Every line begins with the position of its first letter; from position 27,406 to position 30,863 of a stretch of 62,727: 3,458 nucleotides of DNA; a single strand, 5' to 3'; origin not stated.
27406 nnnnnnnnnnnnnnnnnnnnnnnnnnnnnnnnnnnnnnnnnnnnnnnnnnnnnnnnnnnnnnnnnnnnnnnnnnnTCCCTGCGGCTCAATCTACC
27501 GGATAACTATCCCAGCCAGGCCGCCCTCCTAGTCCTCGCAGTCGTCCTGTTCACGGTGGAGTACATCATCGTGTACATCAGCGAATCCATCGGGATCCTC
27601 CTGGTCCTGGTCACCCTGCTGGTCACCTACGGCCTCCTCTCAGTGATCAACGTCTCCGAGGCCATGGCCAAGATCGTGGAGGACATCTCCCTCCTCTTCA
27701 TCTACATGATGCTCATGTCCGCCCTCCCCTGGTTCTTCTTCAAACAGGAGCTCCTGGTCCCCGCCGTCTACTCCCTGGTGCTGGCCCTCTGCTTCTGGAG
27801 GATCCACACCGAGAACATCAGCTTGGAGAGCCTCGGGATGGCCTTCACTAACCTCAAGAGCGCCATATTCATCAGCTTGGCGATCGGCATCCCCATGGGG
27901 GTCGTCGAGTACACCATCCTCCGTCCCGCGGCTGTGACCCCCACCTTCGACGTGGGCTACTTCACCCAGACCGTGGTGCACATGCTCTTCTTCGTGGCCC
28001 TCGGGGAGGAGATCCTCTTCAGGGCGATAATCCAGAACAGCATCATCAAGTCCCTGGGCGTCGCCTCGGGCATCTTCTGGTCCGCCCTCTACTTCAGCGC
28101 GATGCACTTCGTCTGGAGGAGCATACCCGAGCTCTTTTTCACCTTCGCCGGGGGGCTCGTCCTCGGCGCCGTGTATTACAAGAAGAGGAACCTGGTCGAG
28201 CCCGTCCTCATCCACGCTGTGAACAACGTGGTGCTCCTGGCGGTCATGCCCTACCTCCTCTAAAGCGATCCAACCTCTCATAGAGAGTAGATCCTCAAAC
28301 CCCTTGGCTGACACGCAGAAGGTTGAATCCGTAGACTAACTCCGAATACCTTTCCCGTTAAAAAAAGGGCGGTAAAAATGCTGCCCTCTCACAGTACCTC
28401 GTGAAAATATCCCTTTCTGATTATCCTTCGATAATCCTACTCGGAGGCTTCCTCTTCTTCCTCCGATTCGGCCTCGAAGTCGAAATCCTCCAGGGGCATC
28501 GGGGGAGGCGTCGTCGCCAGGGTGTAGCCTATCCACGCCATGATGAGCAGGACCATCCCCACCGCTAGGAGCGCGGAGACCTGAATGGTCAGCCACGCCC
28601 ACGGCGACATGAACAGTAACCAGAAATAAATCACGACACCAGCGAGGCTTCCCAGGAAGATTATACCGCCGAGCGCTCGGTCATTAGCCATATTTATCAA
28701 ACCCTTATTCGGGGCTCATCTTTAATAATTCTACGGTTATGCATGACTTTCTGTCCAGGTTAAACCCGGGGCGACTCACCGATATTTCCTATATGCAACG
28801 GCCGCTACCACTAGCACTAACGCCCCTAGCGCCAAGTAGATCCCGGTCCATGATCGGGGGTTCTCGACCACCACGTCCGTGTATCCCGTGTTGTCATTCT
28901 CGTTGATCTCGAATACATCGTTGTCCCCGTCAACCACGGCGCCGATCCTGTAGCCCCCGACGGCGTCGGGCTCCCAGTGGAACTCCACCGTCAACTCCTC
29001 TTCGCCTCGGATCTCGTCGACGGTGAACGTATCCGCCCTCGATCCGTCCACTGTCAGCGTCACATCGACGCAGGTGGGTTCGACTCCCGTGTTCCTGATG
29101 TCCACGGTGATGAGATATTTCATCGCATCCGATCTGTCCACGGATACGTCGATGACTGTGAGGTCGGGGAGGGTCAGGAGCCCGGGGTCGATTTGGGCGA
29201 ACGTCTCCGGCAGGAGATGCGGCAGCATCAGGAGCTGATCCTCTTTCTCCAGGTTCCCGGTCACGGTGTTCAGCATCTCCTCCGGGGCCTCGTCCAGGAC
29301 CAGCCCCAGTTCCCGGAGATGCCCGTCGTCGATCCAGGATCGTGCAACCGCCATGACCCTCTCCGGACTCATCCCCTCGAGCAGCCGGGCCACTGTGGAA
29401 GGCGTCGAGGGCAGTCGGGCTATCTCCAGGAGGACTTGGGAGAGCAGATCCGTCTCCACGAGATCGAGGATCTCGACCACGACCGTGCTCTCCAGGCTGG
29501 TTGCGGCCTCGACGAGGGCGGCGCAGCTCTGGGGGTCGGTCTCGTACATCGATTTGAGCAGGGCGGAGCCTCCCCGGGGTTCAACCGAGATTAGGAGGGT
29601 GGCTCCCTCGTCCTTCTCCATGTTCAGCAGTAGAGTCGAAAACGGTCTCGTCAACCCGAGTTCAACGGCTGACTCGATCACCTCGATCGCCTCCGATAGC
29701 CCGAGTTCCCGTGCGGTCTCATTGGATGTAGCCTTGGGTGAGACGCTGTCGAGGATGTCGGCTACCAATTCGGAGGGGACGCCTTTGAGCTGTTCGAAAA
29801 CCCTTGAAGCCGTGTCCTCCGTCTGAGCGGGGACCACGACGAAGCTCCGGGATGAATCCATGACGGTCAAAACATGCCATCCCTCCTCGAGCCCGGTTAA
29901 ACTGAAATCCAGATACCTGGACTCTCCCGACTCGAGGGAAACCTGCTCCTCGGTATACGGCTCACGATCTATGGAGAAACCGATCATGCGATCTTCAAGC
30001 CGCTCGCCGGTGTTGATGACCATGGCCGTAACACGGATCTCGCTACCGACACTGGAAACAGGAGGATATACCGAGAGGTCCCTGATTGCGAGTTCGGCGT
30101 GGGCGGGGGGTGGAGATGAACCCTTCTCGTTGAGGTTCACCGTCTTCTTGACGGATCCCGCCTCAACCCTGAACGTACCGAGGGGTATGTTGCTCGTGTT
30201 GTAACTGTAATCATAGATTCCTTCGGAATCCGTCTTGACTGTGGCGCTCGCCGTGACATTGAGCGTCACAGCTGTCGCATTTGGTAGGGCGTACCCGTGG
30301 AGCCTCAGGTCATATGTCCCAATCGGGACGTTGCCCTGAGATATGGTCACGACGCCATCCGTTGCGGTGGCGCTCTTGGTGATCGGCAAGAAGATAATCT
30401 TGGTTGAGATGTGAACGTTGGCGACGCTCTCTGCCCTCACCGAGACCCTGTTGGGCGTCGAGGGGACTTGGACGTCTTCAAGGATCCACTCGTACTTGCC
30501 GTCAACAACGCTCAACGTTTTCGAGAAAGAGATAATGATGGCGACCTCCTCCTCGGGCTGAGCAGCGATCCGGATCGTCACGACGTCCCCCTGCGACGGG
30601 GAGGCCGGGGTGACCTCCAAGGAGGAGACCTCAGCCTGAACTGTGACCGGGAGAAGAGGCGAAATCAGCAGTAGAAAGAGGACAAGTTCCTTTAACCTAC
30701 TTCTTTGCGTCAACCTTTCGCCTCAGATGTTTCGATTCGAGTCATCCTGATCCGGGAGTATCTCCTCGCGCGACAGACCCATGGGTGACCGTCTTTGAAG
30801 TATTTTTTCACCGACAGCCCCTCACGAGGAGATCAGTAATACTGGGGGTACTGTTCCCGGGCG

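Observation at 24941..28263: Four-gene cassette: P-loop kinase-like, NTP_transf_5-like, archaeosortase/exosortase-like and CPBP protease - candidate novel protein-sorting/modification system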

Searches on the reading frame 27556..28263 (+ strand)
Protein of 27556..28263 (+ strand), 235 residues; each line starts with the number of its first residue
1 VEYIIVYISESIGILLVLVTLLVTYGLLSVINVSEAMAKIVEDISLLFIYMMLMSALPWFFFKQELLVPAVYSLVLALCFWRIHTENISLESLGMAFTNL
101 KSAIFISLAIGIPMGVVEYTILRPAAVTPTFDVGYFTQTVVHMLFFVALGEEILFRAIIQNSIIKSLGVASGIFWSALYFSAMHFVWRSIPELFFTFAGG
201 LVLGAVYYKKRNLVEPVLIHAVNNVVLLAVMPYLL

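Call 3: search_protein_families(library=pfam, proteins=[window:27556-28263:+], max_evalue=1)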
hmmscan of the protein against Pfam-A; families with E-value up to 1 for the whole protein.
window:27556-28263:+ (235 aa): 1 family
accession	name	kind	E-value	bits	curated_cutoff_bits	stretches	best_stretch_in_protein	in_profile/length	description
PF02517.21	Rce1-like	-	1.3e-16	61.1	22.4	1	140-226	8-93/93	Type II CAAX prenyl endopeptidase Rce1-like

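Call 4: search_protein_families(library=ncbifam, proteins=[window:27556-28263:+], max_evalue=1)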
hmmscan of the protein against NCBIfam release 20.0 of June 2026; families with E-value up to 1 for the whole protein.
window:27556-28263:+ (235 aa): 9 families
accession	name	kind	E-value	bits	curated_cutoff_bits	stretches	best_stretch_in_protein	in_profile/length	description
NF040589.1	CPBP_Synerg_MrtS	equivalog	4e-11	43.4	130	1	98-226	36-162/170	Synerg-CTERM system glutamic-type intramembrane protease MrtS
NF033192.3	CPBP_JDVT_MrtJ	equivalog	2.1e-10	41.2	75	1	141-229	2-97/98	JDVT-CTERM system glutamic-type intramembrane protease MrtJ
NF041647.1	ABC_perm_CPBP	equivalog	2.9e-09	36.2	435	1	36-231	426-634/636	ABC transporter permease subunit/CPBP intramembrane protease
NF040914.1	Mrt_core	domain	9.3e-08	32.1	100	1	139-230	3-104/108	myxosortase family intramembrane protease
NF040594.1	CPBP_fam_MrtC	equivalog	0.0022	17.8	195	1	96-226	74-214/221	myxosortase MrtC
NF040674.1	CPBP_fam_MrtP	equivalog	0.0032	17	250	1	132-232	241-351/354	myxosortase MrtP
NF007711.0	PRK10408.1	equivalog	0.007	16.5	124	1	163-231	43-109/112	L-valine transporter subunit YgaH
NF050068.1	Rv0804_CPBP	equivalog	0.017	14.7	200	1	150-229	106-192/197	Rv0804 family intramembrane glutamic endopeptidase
NF045529.2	Heimdall-CTERM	domain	0.075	13.5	24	0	192-212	6-26/26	Heimdall-CTERM domain-containing surface protein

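Call 86: list_cluster_members(proteins=[P0003, P0011, P0159, P0279, window:27556-28260:+, P0007])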
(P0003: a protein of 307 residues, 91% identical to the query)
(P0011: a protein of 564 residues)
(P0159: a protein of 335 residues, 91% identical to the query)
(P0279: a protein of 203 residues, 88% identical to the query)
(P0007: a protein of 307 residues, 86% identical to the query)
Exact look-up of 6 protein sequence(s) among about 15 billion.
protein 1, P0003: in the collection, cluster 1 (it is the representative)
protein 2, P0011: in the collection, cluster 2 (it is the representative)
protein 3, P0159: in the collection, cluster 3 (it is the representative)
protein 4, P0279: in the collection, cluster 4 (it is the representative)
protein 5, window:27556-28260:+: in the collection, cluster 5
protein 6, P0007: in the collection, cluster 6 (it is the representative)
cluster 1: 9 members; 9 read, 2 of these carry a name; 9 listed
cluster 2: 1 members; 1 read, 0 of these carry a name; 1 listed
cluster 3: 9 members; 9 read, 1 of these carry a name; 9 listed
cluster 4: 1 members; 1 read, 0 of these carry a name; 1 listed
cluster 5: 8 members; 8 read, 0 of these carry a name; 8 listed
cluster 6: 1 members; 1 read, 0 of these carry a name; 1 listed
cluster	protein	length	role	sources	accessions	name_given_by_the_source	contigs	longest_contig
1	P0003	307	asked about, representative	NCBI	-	-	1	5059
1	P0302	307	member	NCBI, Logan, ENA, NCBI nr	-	-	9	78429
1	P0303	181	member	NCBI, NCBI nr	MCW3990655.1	MAG: hypothetical protein NWE88_11350, partial [Candidatus Bathyarchaeota archaeon] | hypothetical protein [Candidatus Bathyarchaeota archaeon]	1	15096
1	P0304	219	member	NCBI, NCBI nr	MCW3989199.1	MAG: exosortase/archaeosortase family protein, partial [Candidatus Bathyarchaeota ... | exosortase/archaeosortase family protein [Candidatus Bathyarchaeota archaeon]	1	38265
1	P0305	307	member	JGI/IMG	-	-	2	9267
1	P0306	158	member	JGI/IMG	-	-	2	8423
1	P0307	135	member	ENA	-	-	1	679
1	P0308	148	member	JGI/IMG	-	-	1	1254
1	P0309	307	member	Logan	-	-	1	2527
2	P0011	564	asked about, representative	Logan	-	-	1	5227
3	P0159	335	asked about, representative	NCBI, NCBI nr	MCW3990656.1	MAG: nucleotidyltransferase family protein [Candidatus Bathyarchaeota archaeon] | nucleotidyltransferase family protein [Candidatus Bathyarchaeota archaeon]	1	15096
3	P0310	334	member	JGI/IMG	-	-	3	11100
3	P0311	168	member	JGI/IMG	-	-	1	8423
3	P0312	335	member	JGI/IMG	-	-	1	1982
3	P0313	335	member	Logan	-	-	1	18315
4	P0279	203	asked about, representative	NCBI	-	-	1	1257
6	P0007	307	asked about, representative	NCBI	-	-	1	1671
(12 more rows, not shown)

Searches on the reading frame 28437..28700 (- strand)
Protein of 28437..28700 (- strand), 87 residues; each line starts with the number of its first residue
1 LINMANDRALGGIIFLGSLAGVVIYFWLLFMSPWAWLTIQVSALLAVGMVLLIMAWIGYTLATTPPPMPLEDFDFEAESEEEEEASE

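Call 3: search_protein_families(library=pfam, proteins=[window:28437-28700:-], max_evalue=1)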
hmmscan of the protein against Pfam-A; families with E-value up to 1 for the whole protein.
window:28437-28700:- (87 aa): 2 families
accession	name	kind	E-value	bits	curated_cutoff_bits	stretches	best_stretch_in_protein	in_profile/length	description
PF24004.1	Microp_archaea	-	0.01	15.8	27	1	38-52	11-25/29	Archaeal microprotein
PF07332.16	Phage_holin_3_6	-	0.16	12.5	28.4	1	11-59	34-87/116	Putative Actinobacterial Holin-X, holin superfamily III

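Call 4: search_protein_families(library=ncbifam, proteins=[window:28437-28700:-], max_evalue=1)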
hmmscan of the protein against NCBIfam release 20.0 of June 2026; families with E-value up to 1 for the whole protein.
window:28437-28700:- (87 aa): 0 families

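Call 94: search_protein_families(library=ncbifam, proteins=[window:28440-28700:-], max_evalue=5)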
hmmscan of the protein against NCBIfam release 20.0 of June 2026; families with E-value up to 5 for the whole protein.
window:28440-28700:- (87 aa): 0 families

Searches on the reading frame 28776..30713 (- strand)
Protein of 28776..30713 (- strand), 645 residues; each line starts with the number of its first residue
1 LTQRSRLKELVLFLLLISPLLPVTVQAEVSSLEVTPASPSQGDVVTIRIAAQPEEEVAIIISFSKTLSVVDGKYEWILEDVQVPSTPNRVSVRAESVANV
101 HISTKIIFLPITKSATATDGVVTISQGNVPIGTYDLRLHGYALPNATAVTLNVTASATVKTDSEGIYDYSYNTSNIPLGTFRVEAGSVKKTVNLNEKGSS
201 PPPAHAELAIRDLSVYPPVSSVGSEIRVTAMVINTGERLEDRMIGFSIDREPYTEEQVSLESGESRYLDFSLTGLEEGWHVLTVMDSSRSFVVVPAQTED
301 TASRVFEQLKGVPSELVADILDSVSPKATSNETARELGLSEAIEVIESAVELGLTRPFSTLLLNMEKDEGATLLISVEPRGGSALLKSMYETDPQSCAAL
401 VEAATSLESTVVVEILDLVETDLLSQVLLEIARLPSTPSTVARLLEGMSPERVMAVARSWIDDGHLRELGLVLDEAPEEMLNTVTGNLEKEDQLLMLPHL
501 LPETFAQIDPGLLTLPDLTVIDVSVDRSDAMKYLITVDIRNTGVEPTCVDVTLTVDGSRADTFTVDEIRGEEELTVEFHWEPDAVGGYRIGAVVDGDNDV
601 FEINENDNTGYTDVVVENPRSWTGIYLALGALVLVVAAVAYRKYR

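Call 3: search_protein_families(library=pfam, proteins=[window:28776-30713:-], max_evalue=1)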
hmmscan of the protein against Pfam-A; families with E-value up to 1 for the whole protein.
window:28776-30713:- (645 aa): 2 families
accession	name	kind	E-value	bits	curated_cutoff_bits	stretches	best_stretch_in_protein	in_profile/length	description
PF07705.17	CARDB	-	3.5e-21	75.8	22.7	2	516-609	2-98/101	CARDB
PF06393.16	BID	-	0.28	11.2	25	0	453-514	105-167/191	BH3 interacting domain (BID)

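Call 4: search_protein_families(library=ncbifam, proteins=[window:28776-30713:-], max_evalue=1)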
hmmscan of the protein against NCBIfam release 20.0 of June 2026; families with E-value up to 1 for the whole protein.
window:28776-30713:- (645 aa): 1 family
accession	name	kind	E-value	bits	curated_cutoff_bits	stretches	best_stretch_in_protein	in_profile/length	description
NF052375.1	antisigma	equivalog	0.047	13.7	100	1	349-384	176-211/217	anti-sigma factor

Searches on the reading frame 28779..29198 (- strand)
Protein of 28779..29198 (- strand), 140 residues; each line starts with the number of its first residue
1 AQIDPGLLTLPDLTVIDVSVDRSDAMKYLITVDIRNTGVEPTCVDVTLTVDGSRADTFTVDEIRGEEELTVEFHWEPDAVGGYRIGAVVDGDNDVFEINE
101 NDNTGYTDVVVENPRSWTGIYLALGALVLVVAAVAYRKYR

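Call 77: search_protein_families(library=ncbifam, proteins=[window:28779-29198:-], max_evalue=1)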
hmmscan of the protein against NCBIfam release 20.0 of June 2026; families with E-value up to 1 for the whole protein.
window:28779-29198:- (140 aa): 1 family
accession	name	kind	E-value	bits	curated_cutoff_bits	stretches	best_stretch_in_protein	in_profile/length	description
NF053845.1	CoaP_CTERM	equivalog_domain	0.19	11.4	35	1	118-139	9-30/35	choice-of-anchor protein CoaP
